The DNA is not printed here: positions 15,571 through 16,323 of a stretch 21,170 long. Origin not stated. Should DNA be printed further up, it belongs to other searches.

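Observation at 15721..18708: Periplasmic copper storage protein (Csp1-type) paired with an OprC-type copper receptor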

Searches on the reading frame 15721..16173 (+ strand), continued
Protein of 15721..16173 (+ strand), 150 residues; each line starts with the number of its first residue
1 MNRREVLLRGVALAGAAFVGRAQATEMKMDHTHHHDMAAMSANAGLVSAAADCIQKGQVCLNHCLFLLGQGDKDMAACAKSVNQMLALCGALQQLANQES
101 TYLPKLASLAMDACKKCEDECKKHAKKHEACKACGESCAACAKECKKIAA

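Call 30: search_protein_families(library=ncbifam, proteins=[L032:10622-12925:+, L004:875-2821:-, L035:10508-12811:+, L072:939-3203:-, L062:8265-9881:+, L066:1942-3198:+], max_evalue=0.001)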
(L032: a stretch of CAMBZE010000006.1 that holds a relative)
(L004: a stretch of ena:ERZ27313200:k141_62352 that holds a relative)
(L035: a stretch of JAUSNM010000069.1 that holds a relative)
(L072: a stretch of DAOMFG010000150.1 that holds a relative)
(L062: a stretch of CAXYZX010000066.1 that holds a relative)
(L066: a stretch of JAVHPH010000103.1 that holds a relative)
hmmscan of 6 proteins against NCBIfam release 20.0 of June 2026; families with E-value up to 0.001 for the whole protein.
L032:10622-12925:+ (767 aa): 13 families
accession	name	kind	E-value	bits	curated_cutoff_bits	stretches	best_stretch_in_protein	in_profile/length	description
TIGR01785.1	TonB-hemin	subfamily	4.5e-34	117.9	316.85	1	26-749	1-655/677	TonB-dependent heme/hemoglobin receptor family protein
TIGR01786.1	TonB-hemlactrns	subfamily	1.6e-32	112.7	323.75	1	214-748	224-686/719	TonB-dependent hemoglobin/transferrin/lactoferrin family receptor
TIGR01783.1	TonB-siderophor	subfamily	1.2e-30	106.8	223.5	2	350-755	250-626/649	TonB-dependent siderophore receptor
NF041535.1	TonB_rec_PqqU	equivalog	2.1e-22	79.2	1200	2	431-731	349-623/676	TonB-dependent receptor PqqU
TIGR01779.1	TonB-B12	equivalog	2.6e-20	72.5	599.7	2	507-746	390-591/614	TonB-dependent vitamin B12 receptor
NF010650.0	PRK14049.1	equivalog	3e-18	65.4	904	2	450-732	431-683/729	ferrioxamine B receptor precursor protein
NF010010.0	PRK13483.1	equivalog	1.9e-17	62.5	927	2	410-743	338-633/660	ligand-gated channel protein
NF049945.1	TonB_dep_FCYXU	equivalog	3.8e-17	62.2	825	1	16-187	25-194/697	TonB-dependent receptor, FCYXU motif-type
NF050067.1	TonBEntbctnRecCfrA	equivalog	9.6e-14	50.6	1200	1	447-745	385-659/698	TonB-dependent ferric enterobactin receptor CfrA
NF049946.1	TonB_dep_CU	exception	1.5e-10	40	700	1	451-758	394-673/683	TonB-dependent receptor, CU motif-type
NF053590.1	TonB_dep_TOL0244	equivalog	2.2e-10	39.8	645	1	448-758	322-590/604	TOL_0244 family TonB-dependent receptor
NF010051.0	PRK13528.1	subfamily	3.9e-09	35.3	583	1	342-749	311-703/727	FepA family TonB-dependent siderophore receptor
NF010048.1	PRK13524.1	subfamily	3.9e-06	25.6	493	0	127-744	143-707/744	FepA family TonB-dependent siderophore receptor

L004:875-2821:- (648 aa): 10 families
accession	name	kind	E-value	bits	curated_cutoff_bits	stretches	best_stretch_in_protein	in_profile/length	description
TIGR01783.1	TonB-siderophor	subfamily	1.5e-25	89.9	223.5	2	48-288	5-243/649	TonB-dependent siderophore receptor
TIGR01782.1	TonB-Xanth-Caul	subfamily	2.8e-13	49.1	310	1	49-163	27-136/868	TonB-dependent receptor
TIGR01779.1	TonB-B12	equivalog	6.5e-13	48.1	599.7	2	477-637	447-603/614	TonB-dependent vitamin B12 receptor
NF007926.1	PRK10641.1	equivalog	9.3e-13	47.6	836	2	453-639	428-608/617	TonB-dependent vitamin B12 receptor BtuB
NF041535.1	TonB_rec_PqqU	equivalog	1.8e-12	46.4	1200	1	30-250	2-224/676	TonB-dependent receptor PqqU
TIGR01786.1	TonB-hemlactrns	subfamily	6.2e-10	38.1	323.75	1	46-408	22-423/719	TonB-dependent hemoglobin/transferrin/lactoferrin family receptor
NF049946.1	TonB_dep_CU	exception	1.8e-06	26.6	700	1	489-638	528-672/683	TonB-dependent receptor, CU motif-type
NF038079.1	TonB_sider_MxcH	equivalog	1.4e-05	23.4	925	1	47-204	134-282/792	TonB-dependent siderophore myxochelin receptor MxcH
NF049944.1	TonB_dep_PUIUD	equivalog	2.5e-05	22.8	850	1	490-645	528-683/686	TonB-dependent receptor, PUIUD motif-type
NF049945.1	TonB_dep_FCYXU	equivalog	9.1e-05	21.2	825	0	493-638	529-687/697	TonB-dependent receptor, FCYXU motif-type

L035:10508-12811:+ (767 aa): 6 families
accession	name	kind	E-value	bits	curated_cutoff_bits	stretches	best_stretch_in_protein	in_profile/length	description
TIGR01785.1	TonB-hemin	subfamily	8.9e-45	153.3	316.85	1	89-767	34-677/677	TonB-dependent heme/hemoglobin receptor family protein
TIGR01786.1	TonB-hemlactrns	subfamily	8.3e-42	143.4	323.75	2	412-767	384-719/719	TonB-dependent hemoglobin/transferrin/lactoferrin family receptor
TIGR01778.1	TonB-copper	equivalog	9.3e-37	127.1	472.45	1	89-739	13-609/637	TonB-dependent copper receptor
NF038079.1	TonB_sider_MxcH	equivalog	2.6e-09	35.7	925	1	85-202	143-256/792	TonB-dependent siderophore myxochelin receptor MxcH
NF038289.1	Zn_piracy_ZnuD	exception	1.5e-08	33.8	950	1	58-243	29-214/685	zinc piracy TonB-dependent receptor ZnuD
TIGR01776.1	TonB-tbp-lbp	subfamily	9.3e-05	20.5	468.8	0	98-196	95-204/946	lactoferrin/transferrin family TonB-dependent receptor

L072:939-3203:- (754 aa): 5 families
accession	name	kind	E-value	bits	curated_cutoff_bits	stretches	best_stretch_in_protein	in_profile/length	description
TIGR01786.1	TonB-hemlactrns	subfamily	7.9e-41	140.2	323.75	1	67-754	40-719/719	TonB-dependent hemoglobin/transferrin/lactoferrin family receptor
TIGR01785.1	TonB-hemin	subfamily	3.9e-39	134.7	316.85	1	64-754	34-677/677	TonB-dependent heme/hemoglobin receptor family protein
TIGR01778.1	TonB-copper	equivalog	2.1e-36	125.9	472.45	1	60-753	9-636/637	TonB-dependent copper receptor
NF038079.1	TonB_sider_MxcH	equivalog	7.1e-08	31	925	1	56-181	139-262/792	TonB-dependent siderophore myxochelin receptor MxcH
NF052649.1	TonRcptRhtA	equivalog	0.00025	19.3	1100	0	589-715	584-707/744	TonB-dependent siderophore receptor RhtA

L062:8265-9881:+ (538 aa): 6 families
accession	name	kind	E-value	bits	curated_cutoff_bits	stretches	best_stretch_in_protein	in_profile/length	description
NF052460.1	L-NosZ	equivalog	9.5e-12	44.2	700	1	394-522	141-261/480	clade III lactonase-type nitrous-oxide reductase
TIGR03866.1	PQQ_ABC_repeats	subfamily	4.6e-11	42.3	287.3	1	136-239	39-141/310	PQQ-dependent catabolism-associated beta-propeller protein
NF011054.0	PRK14486.1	equivalog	2.5e-08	33.8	447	1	33-111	209-287/294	putative bifunctional cbb3-type cytochrome c oxidase subunit II/cytochrome c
NF045773.1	cytochro_C550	exception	1.5e-06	28.2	125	1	39-110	49-115/118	cytochrome c550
NF045774.1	cytochro_C551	exception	1.5e-05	24.9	118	1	40-90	40-89/110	cytochrome c551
NF052340.1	hydrazine_beta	equivalog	0.00034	19.8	560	0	190-252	41-104/372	hydrazine synthase subunit beta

L066:1942-3198:+ (418 aa): 70 families (the best 25 are shown)
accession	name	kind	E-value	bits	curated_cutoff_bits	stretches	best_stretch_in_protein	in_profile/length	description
TIGR04051.1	rSAM_NirJ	equivalog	7.6e-193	640.2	515.45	1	64-417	1-354/354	heme d1 biosynthesis radical SAM protein NirJ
TIGR04054.1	rSAM_NirJ1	equivalog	9.7e-125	416.2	650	1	62-416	33-387/387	putative heme d1 biosynthesis radical SAM protein NirJ1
TIGR04546.1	rSAM_ahbC_deAc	equivalog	9.4e-117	390.1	650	1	65-416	39-390/390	12,18-didecarboxysiroheme deacetylase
TIGR04347.1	pseudo_SAM_Halo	equivalog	3.5e-105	352.5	525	1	64-416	37-390/390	TIGR04347 family pseudo-SAM/SPASM protein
TIGR04545.1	rSAM_ahbD_hemeb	equivalog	5.5e-58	197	500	1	67-410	2-336/339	heme b synthase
TIGR04053.2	TIGR04053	equivalog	7.7e-56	189.9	395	1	66-410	9-363/366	TIGR04053 family radical SAM/SPASM domain-containing protein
TIGR04055.1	rSAM_NirJ2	equivalog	6.5e-47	160.6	500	2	66-250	1-185/326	putative heme d1 biosynthesis radical SAM protein NirJ2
TIGR04303.1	GeoRSP_rSAM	equivalog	4.1e-34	118.6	400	2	67-251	7-189/325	GeoRSP system radical SAM/SPASM protein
TIGR03962.1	mycofact_rSAM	equivalog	4e-32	111.7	265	1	67-412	14-334/339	mycofactocin radical SAM maturase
TIGR03913.1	rad_SAM_trio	equivalog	6.1e-32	110.6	591.75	1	67-409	21-352/477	GDL motif peptide-associated radical SAM/SPASM maturase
NF045574.1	sacti_mat_StsB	exception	8.5e-31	107.3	625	1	59-250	90-280/466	StsB family radical SAM/SPASM domain sactipeptide maturase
TIGR04133.1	rSAM_w_lipo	hypoth_equivalog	5.8e-30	104.4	425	1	67-391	26-331/350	TIGR04133 family radical SAM/SPASM protein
TIGR04250.1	SCM_rSAM_ScmE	equivalog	9.4e-30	103.7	400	1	71-402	9-338/358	SynChlorMet cassette radical SAM/SPASM protein ScmE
TIGR04340.1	rSAM_ACGX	hypoth_equivalog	5.7e-29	101.4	400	1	69-410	7-338/341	radical SAM/SPASM domain protein, ACGX system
NF050035.1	rSAM_WgK_link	exception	4.3e-28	98.3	650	2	70-247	14-192/367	radical SAM/SPASM peptide maturase WgkB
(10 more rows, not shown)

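Call 53: search_solved_structures(query=L032:10622-12925:+, max_evalue=0.001)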
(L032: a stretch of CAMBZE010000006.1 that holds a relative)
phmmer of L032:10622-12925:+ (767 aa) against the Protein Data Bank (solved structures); distinct sequences matched with E-value up to 0.001: 5.
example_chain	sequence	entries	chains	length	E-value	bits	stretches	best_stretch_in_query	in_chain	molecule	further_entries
8the_A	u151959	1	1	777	1.9e-16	62.9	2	452-750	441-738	Heme/hemoglobin uptake outer membrane receptor PhuR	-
6v81_A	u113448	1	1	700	3.8e-14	55.3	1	438-655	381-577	Probable TonB-dependent receptor YncD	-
9c4o_A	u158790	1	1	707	2.8e-13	52.4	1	438-655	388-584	Pyrroloquinoline quinone transporter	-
3qlb_A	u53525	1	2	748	2.8e-10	42.5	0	619-740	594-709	Enantio-pyochelin receptor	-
1by3_A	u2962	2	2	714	1.8e-07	33.2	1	612-731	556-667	PROTEIN (FERRICHROME-IRON RECEPTOR PRECURSOR (FHUA)) | FERRIC HYDROXAMATE UPTAKE PROTEIN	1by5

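Call 54: search_solved_structures(query=L004:875-2821:-, max_evalue=0.001)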
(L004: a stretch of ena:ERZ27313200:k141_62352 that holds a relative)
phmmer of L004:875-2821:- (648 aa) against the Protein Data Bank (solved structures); distinct sequences matched with E-value up to 0.001: 0.

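Call 85: search_protein_families(library=ncbifam, proteins=[L022:7933-8496:-, L032:8469-9779:-, L004:2838-3311:-], max_evalue=0.001)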
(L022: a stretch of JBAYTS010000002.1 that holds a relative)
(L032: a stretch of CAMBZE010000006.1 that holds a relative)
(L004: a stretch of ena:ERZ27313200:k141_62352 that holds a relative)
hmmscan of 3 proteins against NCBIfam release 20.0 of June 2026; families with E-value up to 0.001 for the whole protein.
L022:7933-8496:- (187 aa): 84 families (the best 25 are shown)
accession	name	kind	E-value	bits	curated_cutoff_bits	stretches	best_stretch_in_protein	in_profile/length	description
NF033791.1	ActR_PrrA_rreg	equivalog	1.7e-57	194.2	250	1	11-179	3-170/173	ActR/PrrA/RegA family redox response regulator transcription factor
NF008469.0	PRK11361.1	equivalog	6.6e-23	81.1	714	1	11-117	6-112/461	acetoacetate metabolism transcriptional regulator AtoC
TIGR01818.1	ntrC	equivalog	1e-20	74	558.6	1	13-127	2-116/463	nitrogen regulation protein NR(I)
NF011695.0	PRK15115.1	equivalog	1.7e-19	69.9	763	1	7-123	4-120/445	two-component system response regulator GlrR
NF047793.1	ResRegPgtA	equivalog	1.8e-19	69.9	650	1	7-144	3-133/414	two-component system response regulator PgtA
NF007689.0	PRK10365.1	equivalog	1.9e-19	69.8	760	1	8-124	4-120/441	sigma-54-dependent response regulator transcription factor ZraR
NF051870.1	NAssimRespRegNtrX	equivalog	6.6e-18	64.8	600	1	12-121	4-115/452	nitrogen assimilation response regulator NtrX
NF006900.1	PRK09390.1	equivalog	1.2e-17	64.1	255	1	9-126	4-121/203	response regulator FixJ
NF045505.1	RR_RssB_Pseudo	equivalog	3.1e-17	62.7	700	1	8-115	4-111/394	two-component system response regulator RssB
NF008176.1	PRK10923.1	equivalog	1.4e-15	56.9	620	1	12-123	6-117/469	nitrogen regulation protein NR(I)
NF007005.1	PRK09468.1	equivalog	1.6e-15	57.2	331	1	9-121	3-115/237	osmolarity response regulator transcription factor OmpR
NF053512.1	nitric_RR_NosR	exception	3.7e-15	55.9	400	1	12-123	1-113/422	response regulator c-di-GMP phosphodiesterase, NosR family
TIGR02154.1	PhoB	equivalog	5.4e-15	55.3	296.2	1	10-160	3-155/226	phosphate regulon transcriptional regulator PhoB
NF008078.0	PRK10816.1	equivalog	3.5e-14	52.8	336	1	12-167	3-157/223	two-component system response regulator PhoP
NF041946.1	LuxO_transreg_Vib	equivalog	6.1e-14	51.7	800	1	33-118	20-105/463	quorum-sensing sigma-54 dependent transcriptional regulator LuxO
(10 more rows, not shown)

L032:8469-9779:- (436 aa): 52 families (the best 25 are shown)
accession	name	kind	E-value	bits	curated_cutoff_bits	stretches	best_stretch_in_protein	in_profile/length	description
NF033792.0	ActS_PrrB_HisK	equivalog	3.1e-74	250.3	350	1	33-422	22-416/423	ActS/PrrB/RegB family redox-sensitive histidine kinase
NF045988.1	HisKinRegBRhodob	equivalog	1.2e-56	192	570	1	21-412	19-419/462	sensor histidine kinase RegB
NF040750.1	tetrathio_HK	equivalog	2e-25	89.3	750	1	176-414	299-543/555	tetrathionate respiration histidine kinase TtrS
NF008468.0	PRK11360.1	equivalog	2.9e-22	78.8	646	1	202-427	383-610/616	two-component system sensor histidine kinase AtoS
NF007688.0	PRK10364.1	equivalog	2.3e-19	69.5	479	1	164-429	195-455/460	two-component system sensor histidine kinase ZraS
NF008312.0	PRK11100.1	equivalog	3.9e-19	68.8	356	1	221-425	262-474/477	two-component system sensor histidine kinase CreC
TIGR02916.1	PEP_his_kin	equivalog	7.7e-18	64.4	300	1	253-424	513-679/679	XrtA/PEP-CTERM system histidine kinase PrsK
NF053867.1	SprKinKinDBac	equivalog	2.8e-17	62.4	775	1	208-426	279-498/500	sporulation kinase KinD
NF047794.1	HisKinPtgB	equivalog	6.8e-15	54.4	1000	1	216-415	443-645/656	two-component system sensor histidine kinase PgtB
NF007004.0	PRK09467.1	equivalog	2.1e-14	53.2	415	1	193-426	216-437/440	two-component system sensor histidine kinase EnvZ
NF007664.1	PRK10337.1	equivalog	1.7e-12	46.8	475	1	218-421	233-440/442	quorum sensing histidine kinase QseC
NF041777.1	sens_FixL_Rhizob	equivalog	3.1e-12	45.9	850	1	317-425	368-481/485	sensor protein FixL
TIGR02966.1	phoR_proteo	equivalog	4.5e-12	45.6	334.2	1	220-416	119-326/333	phosphate regulon sensor histidine kinase PhoR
NF052574.1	HisKinEspCMyxo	equivalog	5.5e-12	44.7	1200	1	201-424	403-636/785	serine histidine kinase EspC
NF007898.0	PRK10604.1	equivalog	1e-11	44.7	478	1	215-426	212-424/433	two-component system sensor histidine kinase RstB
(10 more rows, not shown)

L004:2838-3311:- (157 aa): 1 family
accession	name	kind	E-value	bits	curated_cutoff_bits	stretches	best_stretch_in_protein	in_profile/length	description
NF033672.1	mbn_chaper_assoc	subfamily_domain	1.5e-34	118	50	1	39-141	1-103/104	copper uptake system-associated protein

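Call 87: search_protein_families(library=pfam, proteins=[L011:6660-8072:+, L009:6052-7122:+, L009:5112-6086:+, L031:9166-9825:+, L012:1028-2227:+, L012:15199-17712:+, L053:7689-9422:+, L027:12915-15065:+, L022:6940-7521:+, L004:2838-3311:-], max_evalue=0.001)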
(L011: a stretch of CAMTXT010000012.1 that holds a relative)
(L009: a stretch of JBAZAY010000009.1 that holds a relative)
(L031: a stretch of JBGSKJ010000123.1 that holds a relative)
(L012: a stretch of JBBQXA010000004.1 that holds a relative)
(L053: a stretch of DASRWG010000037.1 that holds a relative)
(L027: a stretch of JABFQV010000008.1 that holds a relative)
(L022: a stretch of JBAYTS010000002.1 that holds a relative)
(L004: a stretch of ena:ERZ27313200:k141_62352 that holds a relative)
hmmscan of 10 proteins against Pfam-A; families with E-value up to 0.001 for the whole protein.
L011:6660-8072:+ (470 aa): 1 family
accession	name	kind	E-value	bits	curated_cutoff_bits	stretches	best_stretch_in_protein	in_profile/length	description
PF03929.21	PepSY_TM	-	1.7e-64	218.9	28.8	1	22-395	1-295/295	PepSY-associated TM region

L009:6052-7122:+ (356 aa): 8 families
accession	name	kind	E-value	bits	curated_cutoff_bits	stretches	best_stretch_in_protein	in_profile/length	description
PF12801.12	Fer4_5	-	9.7e-12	45.1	22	1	101-143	5-48/48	4Fe-4S binding domain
PF00037.32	Fer4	-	1.2e-07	31.6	21.1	2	267-283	5-21/24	4Fe-4S binding domain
PF13237.11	Fer4_10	-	1e-06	29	25.5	1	263-311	2-53/53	4Fe-4S dicluster domain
PF13187.11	Fer4_9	-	1.2e-06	28.9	27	1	269-313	1-50/52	4Fe-4S dicluster domain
PF14697.11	Fer4_21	-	2.8e-06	27.8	35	1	267-317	5-58/59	4Fe-4S dicluster domain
PF12838.12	Fer4_7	-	5.4e-06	27.2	27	1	269-311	1-49/52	4Fe-4S dicluster domain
PF12837.12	Fer4_6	-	6.3e-06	26.3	25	1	266-283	5-22/24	4Fe-4S binding domain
PF12800.12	Fer4_4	-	0.00019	21.9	24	0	298-312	2-16/17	4Fe-4S binding domain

L009:5112-6086:+ (324 aa): 1 family
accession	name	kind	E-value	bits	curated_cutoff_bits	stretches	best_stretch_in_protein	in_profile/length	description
PF10670.15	DUF4198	-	0.00027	21.6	34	1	157-227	123-196/209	Domain of unknown function (DUF4198)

L031:9166-9825:+ (219 aa): 2 families
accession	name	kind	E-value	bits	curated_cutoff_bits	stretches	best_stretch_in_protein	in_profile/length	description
PF13386.12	DsbD_2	-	1.4e-17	64.7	24.9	1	19-212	2-198/199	Cytochrome C biogenesis protein transmembrane region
PF02683.22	DsbD_TM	-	6.1e-07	29.4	27.1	1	15-177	4-181/219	Cytochrome C biogenesis protein transmembrane domain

L012:1028-2227:+ (399 aa): 1 family
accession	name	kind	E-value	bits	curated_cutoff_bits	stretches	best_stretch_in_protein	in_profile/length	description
PF04354.18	ZipA_C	-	2.8e-27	95.5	23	1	252-374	2-128/128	ZipA, C-terminal FtsZ-binding domain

L012:15199-17712:+ (837 aa): 8 families
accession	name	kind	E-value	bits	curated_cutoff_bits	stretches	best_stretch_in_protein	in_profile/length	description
PF00563.25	EAL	-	6e-72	242.3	31.3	1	589-823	3-236/236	EAL domain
PF00990.26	GGDEF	-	3.5e-50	170.4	23.8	1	406-567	1-160/161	Diguanylate cyclase, GGDEF domain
PF03707.21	MHYT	-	1.8e-42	143.6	21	3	51-107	1-57/59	Bacterial signalling protein N terminal repeat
PF00989.32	PAS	-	4.3e-15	56.1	22.6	1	278-392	1-113/113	PAS fold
PF13426.13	PAS_9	-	9.7e-12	45.5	27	1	289-394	2-103/103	PAS domain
PF08448.16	PAS_4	-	5.5e-10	39.9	23.1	1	288-397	5-110/110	PAS fold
PF13188.13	PAS_8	-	0.00013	22.1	21.8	1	278-332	1-55/65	PAS domain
PF24820.1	Diguanyl_cycl_sensor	-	0.00067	20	28.1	0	286-385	4-104/109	Diguanylate cyclase-like sensor domain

L053:7689-9422:+ (577 aa): 1 family
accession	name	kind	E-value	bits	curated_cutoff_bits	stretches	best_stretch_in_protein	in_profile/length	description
PF02518.31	HATPase_c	-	8.5e-07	29.8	26.4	1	482-572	9-104/111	Histidine kinase-, DNA gyrase B-, and HSP90-like ATPase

L027:12915-15065:+ (716 aa): 3 families
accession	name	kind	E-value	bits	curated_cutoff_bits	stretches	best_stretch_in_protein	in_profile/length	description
PF00593.30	TonB_dep_Rec_b-barrel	-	9.8e-36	125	27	1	269-678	26-436/436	TonB dependent receptor-like, beta-barrel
PF07715.20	Plug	-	1.4e-14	54.9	23.9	1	55-151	7-103/107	TonB-dependent Receptor Plug Domain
PF14905.12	OMP_b-brl_3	-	9.2e-11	41.9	27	1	325-703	17-399/408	Outer membrane protein beta-barrel family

L022:6940-7521:+ (193 aa): 1 family
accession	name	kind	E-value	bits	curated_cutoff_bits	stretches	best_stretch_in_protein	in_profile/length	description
PF01252.23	Peptidase_A8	-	3.4e-43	147.7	25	1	48-188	1-141/142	Signal peptidase (SPase) II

L004:2838-3311:- (157 aa): 0 families

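Call 100: predict_structure(alignment_id=A5)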
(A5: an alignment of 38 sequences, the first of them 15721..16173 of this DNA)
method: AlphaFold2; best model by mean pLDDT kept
length: 150 residues; sequences in the alignment: 38
mean_pLDDT: 83.9   pTM: 0.70
mean pLDDT of the five models: 83.9, 83.7, 83.6, 83.0, 82.9
residues with pLDDT >= 90: 107; 70-90: 3; 50-70: 18; < 50: 22
segments of 3 or more residues with pLDDT < 50: 13-18, 20-30
pLDDT, mean of each block of 10 residues (from residue 1): 54 49 42 51 93 98 98 97 98 96 97 98 97 98 95
secondary structure, 60 per line:
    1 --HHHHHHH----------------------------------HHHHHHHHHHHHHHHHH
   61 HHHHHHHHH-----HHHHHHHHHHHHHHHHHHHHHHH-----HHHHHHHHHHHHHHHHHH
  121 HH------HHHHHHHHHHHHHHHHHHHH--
elements in order: H3-9 H44-69 H75-97 H103-122 H129-148

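Call 103: fold_search(model_id=the predicted structure, library=pdb)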
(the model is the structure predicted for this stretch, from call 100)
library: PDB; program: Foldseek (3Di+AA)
matches with E <= 10: 370; with E <= 0.001: 17
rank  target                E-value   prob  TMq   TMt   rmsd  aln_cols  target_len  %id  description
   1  5fjd_B                1.4e-07  1.00  0.70  0.94   1.0       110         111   40  APO-CSP1 (COPPER STORAGE PROTEIN 1) FROM METHYLOSINUS TRICHOSPORIUM OB3B (released 2015-11-18)
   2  8r4l_A                1.8e-07  1.00  0.71  0.95   0.8       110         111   39  CSP1 M48L mutant without Iodide (released 2024-11-20)
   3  5fje_A                6.7e-07  1.00  0.70  0.95   1.0       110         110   40  CU(I)-CSP1 (COPPER STORAGE PROTEIN 1) FROM METHYLOSINUS TRICHOSPORIUM OB3B (released 2015-11-18)
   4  5fjd_A                7.8e-07  1.00  0.69  0.94   0.9       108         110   39  APO-CSP1 (COPPER STORAGE PROTEIN 1) FROM METHYLOSINUS TRICHOSPORIUM OB3B (released 2015-11-18)
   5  8r4m_A                1.1e-06  1.00  0.66  0.90   1.8       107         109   40  CSP1 M48L mutant with Iodide (released 2024-11-20)
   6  9gq1_A                1.3e-06  1.00  0.71  0.96   0.9       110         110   39  CSP1 H36A (released 2025-09-24)
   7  9gq1_B                2.7e-06  1.00  0.70  0.94   1.0       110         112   39  CSP1 H36A (released 2025-09-24)
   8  8r4m_B                4.7e-06  1.00  0.62  0.93   1.8       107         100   39  CSP1 M48L mutant with Iodide (released 2024-11-20)
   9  6wkt_A                2.0e-04  1.00  0.65  0.91   1.5       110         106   24  Cu(I)-bound Copper Storage Protein BsCsp3 (released 2021-04-21)
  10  5fig_A                2.8e-04  1.00  0.64  0.94   1.4       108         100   26  APO-CSP3 (COPPER STORAGE PROTEIN 3) FROM BACILLUS SUBTILIS (released 2016-10-12)
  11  5fig_B                3.4e-04  1.00  0.64  0.93   1.5       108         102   25  APO-CSP3 (COPPER STORAGE PROTEIN 3) FROM BACILLUS SUBTILIS (released 2016-10-12)
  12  5nqm                  3.4e-04  1.00  0.64  0.75   1.9       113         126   25  CU(I)-CSP3 (COPPER STORAGE PROTEIN 3) FROM METHYLOSINUS (released 2017-05-31)
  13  6ei0_Q                5.3e-04  1.00  0.63  0.79   2.0       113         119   23  Cytosolic copper storage protein Csp from Streptomyces lividans: apo form (released 2018-10-10)
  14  5fig_F                5.6e-04  1.00  0.65  0.94   1.5       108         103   25  APO-CSP3 (COPPER STORAGE PROTEIN 3) FROM BACILLUS SUBTILIS (released 2016-10-12)
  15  5fig_C                5.6e-04  1.00  0.59  0.93   1.8       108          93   23  APO-CSP3 (COPPER STORAGE PROTEIN 3) FROM BACILLUS SUBTILIS (released 2016-10-12)
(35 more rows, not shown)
